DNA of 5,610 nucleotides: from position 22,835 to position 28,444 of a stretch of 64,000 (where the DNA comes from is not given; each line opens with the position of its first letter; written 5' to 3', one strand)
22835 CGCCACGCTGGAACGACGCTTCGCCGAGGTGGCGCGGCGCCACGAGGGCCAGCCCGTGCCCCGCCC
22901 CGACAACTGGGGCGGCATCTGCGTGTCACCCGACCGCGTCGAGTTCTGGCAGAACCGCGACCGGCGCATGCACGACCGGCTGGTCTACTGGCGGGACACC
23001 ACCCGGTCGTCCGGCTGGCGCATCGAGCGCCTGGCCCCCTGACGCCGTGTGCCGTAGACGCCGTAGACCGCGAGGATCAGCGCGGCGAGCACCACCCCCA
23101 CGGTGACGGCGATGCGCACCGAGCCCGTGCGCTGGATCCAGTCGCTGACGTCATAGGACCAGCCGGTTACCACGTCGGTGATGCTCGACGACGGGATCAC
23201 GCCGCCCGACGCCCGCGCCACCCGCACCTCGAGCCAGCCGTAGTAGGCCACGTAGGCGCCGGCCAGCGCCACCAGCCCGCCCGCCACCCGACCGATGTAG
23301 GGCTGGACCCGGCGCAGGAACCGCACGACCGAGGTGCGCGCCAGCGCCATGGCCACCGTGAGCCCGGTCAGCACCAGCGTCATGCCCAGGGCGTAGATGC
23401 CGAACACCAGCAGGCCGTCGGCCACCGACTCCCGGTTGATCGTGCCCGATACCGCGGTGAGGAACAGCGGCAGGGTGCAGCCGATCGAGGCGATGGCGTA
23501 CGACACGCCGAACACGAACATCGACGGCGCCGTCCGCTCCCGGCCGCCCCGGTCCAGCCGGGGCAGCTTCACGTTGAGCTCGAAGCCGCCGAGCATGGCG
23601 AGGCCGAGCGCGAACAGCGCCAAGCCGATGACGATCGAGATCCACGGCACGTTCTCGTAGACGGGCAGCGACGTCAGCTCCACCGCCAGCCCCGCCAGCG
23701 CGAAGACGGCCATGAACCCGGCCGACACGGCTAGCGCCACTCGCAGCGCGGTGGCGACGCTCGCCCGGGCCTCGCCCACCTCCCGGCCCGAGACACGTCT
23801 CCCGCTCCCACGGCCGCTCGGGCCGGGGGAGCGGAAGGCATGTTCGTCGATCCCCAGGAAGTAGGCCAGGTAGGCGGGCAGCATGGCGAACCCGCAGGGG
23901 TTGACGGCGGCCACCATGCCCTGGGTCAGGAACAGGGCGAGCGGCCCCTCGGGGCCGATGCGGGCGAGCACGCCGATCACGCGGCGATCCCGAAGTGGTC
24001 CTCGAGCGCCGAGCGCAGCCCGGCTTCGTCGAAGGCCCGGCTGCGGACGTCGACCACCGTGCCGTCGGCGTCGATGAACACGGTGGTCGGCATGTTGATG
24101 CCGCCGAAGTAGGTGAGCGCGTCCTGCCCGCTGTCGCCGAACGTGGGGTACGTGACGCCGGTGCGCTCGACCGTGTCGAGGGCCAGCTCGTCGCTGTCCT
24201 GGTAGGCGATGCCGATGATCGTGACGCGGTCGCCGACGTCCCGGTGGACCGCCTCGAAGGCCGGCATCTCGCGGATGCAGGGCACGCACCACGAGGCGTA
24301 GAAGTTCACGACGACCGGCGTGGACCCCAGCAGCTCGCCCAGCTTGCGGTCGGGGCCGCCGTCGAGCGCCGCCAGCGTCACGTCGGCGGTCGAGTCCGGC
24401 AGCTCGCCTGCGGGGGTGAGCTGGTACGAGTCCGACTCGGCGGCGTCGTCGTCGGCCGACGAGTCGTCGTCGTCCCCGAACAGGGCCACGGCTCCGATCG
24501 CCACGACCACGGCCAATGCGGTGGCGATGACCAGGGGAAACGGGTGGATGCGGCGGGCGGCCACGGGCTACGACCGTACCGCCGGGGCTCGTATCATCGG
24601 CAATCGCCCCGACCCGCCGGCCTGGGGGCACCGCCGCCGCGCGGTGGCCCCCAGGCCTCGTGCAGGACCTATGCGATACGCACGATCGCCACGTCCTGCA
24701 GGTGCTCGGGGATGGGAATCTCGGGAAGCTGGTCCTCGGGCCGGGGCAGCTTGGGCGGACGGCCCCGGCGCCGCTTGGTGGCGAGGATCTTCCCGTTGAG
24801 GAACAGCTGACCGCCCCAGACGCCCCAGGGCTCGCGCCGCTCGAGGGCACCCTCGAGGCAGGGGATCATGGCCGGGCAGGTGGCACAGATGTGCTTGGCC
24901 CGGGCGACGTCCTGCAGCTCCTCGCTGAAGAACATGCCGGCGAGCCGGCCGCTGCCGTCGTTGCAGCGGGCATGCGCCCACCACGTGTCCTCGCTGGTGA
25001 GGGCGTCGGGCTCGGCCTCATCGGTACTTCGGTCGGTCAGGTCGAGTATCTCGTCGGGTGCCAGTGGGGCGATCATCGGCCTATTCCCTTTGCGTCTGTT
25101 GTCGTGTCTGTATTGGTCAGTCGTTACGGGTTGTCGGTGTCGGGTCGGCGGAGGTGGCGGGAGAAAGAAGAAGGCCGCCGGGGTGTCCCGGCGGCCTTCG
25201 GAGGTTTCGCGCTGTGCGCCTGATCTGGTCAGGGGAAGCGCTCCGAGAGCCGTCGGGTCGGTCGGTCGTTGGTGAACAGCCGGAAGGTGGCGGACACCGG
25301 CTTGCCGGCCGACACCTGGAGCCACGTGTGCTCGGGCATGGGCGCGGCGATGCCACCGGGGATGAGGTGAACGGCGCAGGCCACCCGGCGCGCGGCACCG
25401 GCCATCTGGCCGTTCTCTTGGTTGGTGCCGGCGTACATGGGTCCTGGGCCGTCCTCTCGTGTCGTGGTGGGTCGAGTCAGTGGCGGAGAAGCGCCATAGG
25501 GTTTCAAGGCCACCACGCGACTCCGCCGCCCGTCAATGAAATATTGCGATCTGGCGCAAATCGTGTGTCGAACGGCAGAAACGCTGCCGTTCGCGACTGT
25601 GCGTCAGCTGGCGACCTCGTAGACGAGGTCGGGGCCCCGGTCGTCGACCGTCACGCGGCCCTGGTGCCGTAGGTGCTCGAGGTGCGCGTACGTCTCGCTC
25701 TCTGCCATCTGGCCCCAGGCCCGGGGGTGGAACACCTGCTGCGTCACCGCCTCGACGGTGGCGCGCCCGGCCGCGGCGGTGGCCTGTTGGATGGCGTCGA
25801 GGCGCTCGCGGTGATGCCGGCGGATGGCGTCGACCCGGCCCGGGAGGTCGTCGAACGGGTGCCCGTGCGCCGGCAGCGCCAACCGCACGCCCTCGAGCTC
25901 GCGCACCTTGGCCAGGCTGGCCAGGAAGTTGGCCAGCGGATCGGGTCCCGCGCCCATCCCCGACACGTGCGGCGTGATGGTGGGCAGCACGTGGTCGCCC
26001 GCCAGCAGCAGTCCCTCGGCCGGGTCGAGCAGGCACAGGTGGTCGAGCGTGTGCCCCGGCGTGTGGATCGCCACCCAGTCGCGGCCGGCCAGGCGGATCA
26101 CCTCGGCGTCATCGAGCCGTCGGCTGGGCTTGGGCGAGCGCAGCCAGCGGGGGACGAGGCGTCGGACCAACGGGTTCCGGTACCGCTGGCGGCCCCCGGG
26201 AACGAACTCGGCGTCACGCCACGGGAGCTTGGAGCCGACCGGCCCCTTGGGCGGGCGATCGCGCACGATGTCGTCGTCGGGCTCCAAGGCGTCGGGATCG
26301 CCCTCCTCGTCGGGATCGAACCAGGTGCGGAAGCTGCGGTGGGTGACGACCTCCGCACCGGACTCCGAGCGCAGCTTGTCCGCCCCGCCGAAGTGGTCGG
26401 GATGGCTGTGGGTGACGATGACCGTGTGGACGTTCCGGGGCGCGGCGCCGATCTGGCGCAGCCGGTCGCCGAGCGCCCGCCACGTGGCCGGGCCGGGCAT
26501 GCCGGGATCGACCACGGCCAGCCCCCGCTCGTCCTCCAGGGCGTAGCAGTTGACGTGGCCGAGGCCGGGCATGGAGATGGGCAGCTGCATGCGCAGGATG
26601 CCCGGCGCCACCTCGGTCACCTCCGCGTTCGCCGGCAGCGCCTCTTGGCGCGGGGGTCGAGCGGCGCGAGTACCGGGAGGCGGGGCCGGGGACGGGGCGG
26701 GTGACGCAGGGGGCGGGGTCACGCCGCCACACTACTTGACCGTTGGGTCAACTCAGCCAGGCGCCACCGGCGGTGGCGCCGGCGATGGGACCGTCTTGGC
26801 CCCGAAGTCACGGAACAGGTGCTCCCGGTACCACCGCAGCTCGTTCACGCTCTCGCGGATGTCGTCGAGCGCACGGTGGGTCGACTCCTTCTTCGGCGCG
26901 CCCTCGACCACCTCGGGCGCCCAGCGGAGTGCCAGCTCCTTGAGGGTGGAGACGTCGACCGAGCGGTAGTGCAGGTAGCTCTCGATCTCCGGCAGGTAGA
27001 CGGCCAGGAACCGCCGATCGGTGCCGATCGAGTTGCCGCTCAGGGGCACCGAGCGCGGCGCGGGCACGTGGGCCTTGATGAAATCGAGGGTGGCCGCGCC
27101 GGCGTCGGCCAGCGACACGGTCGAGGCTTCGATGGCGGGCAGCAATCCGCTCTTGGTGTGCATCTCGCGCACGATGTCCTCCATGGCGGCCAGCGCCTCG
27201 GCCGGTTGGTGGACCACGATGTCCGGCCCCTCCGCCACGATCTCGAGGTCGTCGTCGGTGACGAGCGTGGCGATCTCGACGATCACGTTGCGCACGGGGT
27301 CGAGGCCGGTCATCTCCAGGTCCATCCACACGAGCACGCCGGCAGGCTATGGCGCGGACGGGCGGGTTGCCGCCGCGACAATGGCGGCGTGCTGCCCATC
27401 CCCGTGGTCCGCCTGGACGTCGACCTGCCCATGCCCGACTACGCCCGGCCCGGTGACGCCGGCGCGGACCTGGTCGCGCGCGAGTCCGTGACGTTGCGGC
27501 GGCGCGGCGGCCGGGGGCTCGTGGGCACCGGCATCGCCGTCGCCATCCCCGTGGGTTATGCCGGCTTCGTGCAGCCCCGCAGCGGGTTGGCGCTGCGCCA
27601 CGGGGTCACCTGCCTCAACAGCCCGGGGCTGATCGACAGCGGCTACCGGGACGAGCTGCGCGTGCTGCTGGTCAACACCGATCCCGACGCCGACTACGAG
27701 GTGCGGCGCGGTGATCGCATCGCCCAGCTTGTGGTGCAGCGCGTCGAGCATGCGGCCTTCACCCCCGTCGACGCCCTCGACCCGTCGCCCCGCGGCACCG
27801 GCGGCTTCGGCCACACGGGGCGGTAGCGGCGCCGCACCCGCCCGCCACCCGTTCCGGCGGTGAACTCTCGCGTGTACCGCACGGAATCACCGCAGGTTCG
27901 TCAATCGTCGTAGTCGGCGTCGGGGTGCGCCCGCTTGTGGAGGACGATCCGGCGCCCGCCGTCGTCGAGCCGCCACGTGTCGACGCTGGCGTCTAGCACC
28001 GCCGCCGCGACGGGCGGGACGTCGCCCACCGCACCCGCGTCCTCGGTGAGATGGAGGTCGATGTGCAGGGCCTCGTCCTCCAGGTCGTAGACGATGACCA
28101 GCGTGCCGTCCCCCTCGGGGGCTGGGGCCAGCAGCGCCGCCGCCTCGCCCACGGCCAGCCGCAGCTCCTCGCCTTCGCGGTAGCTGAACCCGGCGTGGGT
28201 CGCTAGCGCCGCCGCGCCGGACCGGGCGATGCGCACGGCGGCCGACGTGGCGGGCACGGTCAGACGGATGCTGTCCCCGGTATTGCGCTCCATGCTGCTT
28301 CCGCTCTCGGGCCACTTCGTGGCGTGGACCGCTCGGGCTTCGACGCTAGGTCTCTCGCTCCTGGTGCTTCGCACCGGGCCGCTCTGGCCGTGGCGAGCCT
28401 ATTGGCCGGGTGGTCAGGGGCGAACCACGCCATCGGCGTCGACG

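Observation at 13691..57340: Dispersed GC-rich REP-like repeat family with compensatory changes in a small hairpin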

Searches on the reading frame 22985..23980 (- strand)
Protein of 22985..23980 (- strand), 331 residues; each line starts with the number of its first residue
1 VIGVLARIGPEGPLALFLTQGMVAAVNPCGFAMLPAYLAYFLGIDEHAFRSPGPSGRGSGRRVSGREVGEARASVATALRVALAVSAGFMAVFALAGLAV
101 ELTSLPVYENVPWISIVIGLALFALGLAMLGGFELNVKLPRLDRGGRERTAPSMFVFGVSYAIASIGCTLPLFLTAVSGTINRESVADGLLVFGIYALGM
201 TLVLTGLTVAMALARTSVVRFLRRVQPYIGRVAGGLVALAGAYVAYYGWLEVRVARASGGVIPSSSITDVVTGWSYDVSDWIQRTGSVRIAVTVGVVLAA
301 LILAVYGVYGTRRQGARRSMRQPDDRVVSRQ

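Call 80: search_protein_families(library=pfam, proteins=[window:22985-23980:-], max_evalue=0.01)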
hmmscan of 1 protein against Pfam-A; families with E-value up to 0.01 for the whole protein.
window:22985-23980:- (331 aa): 1 family
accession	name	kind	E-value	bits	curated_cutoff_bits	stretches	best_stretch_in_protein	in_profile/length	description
PF02683.22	DsbD_TM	-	1.6e-06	28.1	27.1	1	14-138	5-106/219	Cytochrome C biogenesis protein transmembrane domain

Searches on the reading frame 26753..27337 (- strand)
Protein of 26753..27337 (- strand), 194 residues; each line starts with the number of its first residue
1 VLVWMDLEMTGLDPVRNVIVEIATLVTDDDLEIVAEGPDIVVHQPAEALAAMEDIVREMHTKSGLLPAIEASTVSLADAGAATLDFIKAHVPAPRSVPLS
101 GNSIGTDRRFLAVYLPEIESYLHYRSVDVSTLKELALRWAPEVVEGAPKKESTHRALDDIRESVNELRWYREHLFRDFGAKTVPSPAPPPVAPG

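Call 63: search_protein_families(library=pfam, proteins=[window:26753-27337:-], max_evalue=0.001)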
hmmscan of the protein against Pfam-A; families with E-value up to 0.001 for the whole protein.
window:26753-27337:- (194 aa): 1 family
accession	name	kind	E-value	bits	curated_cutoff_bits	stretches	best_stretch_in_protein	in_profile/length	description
PF00929.31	RNase_T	-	4.2e-28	99.4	24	1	3-166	1-163/164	Exonuclease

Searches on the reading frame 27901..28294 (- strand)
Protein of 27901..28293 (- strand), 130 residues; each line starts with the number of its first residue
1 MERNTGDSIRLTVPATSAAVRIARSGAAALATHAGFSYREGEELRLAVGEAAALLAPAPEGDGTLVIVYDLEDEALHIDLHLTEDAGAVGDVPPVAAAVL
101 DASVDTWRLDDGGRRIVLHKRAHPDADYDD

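Call 28: search_protein_families(library=pfam, proteins=[window:27901-28294:-])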
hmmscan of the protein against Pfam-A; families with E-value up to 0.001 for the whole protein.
window:27901-28294:- (131 aa): 0 families

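Call 85: search_protein_families(library=pfam, proteins=[window:27901-28293:-], max_evalue=0.01)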
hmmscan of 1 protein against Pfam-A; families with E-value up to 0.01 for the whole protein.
window:27901-28293:- (130 aa): 1 family
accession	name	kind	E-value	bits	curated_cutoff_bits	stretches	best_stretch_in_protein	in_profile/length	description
PF13581.12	HATPase_c_2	-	0.001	19.5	27.4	1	13-78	1-69/127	Histidine kinase-like ATPase domain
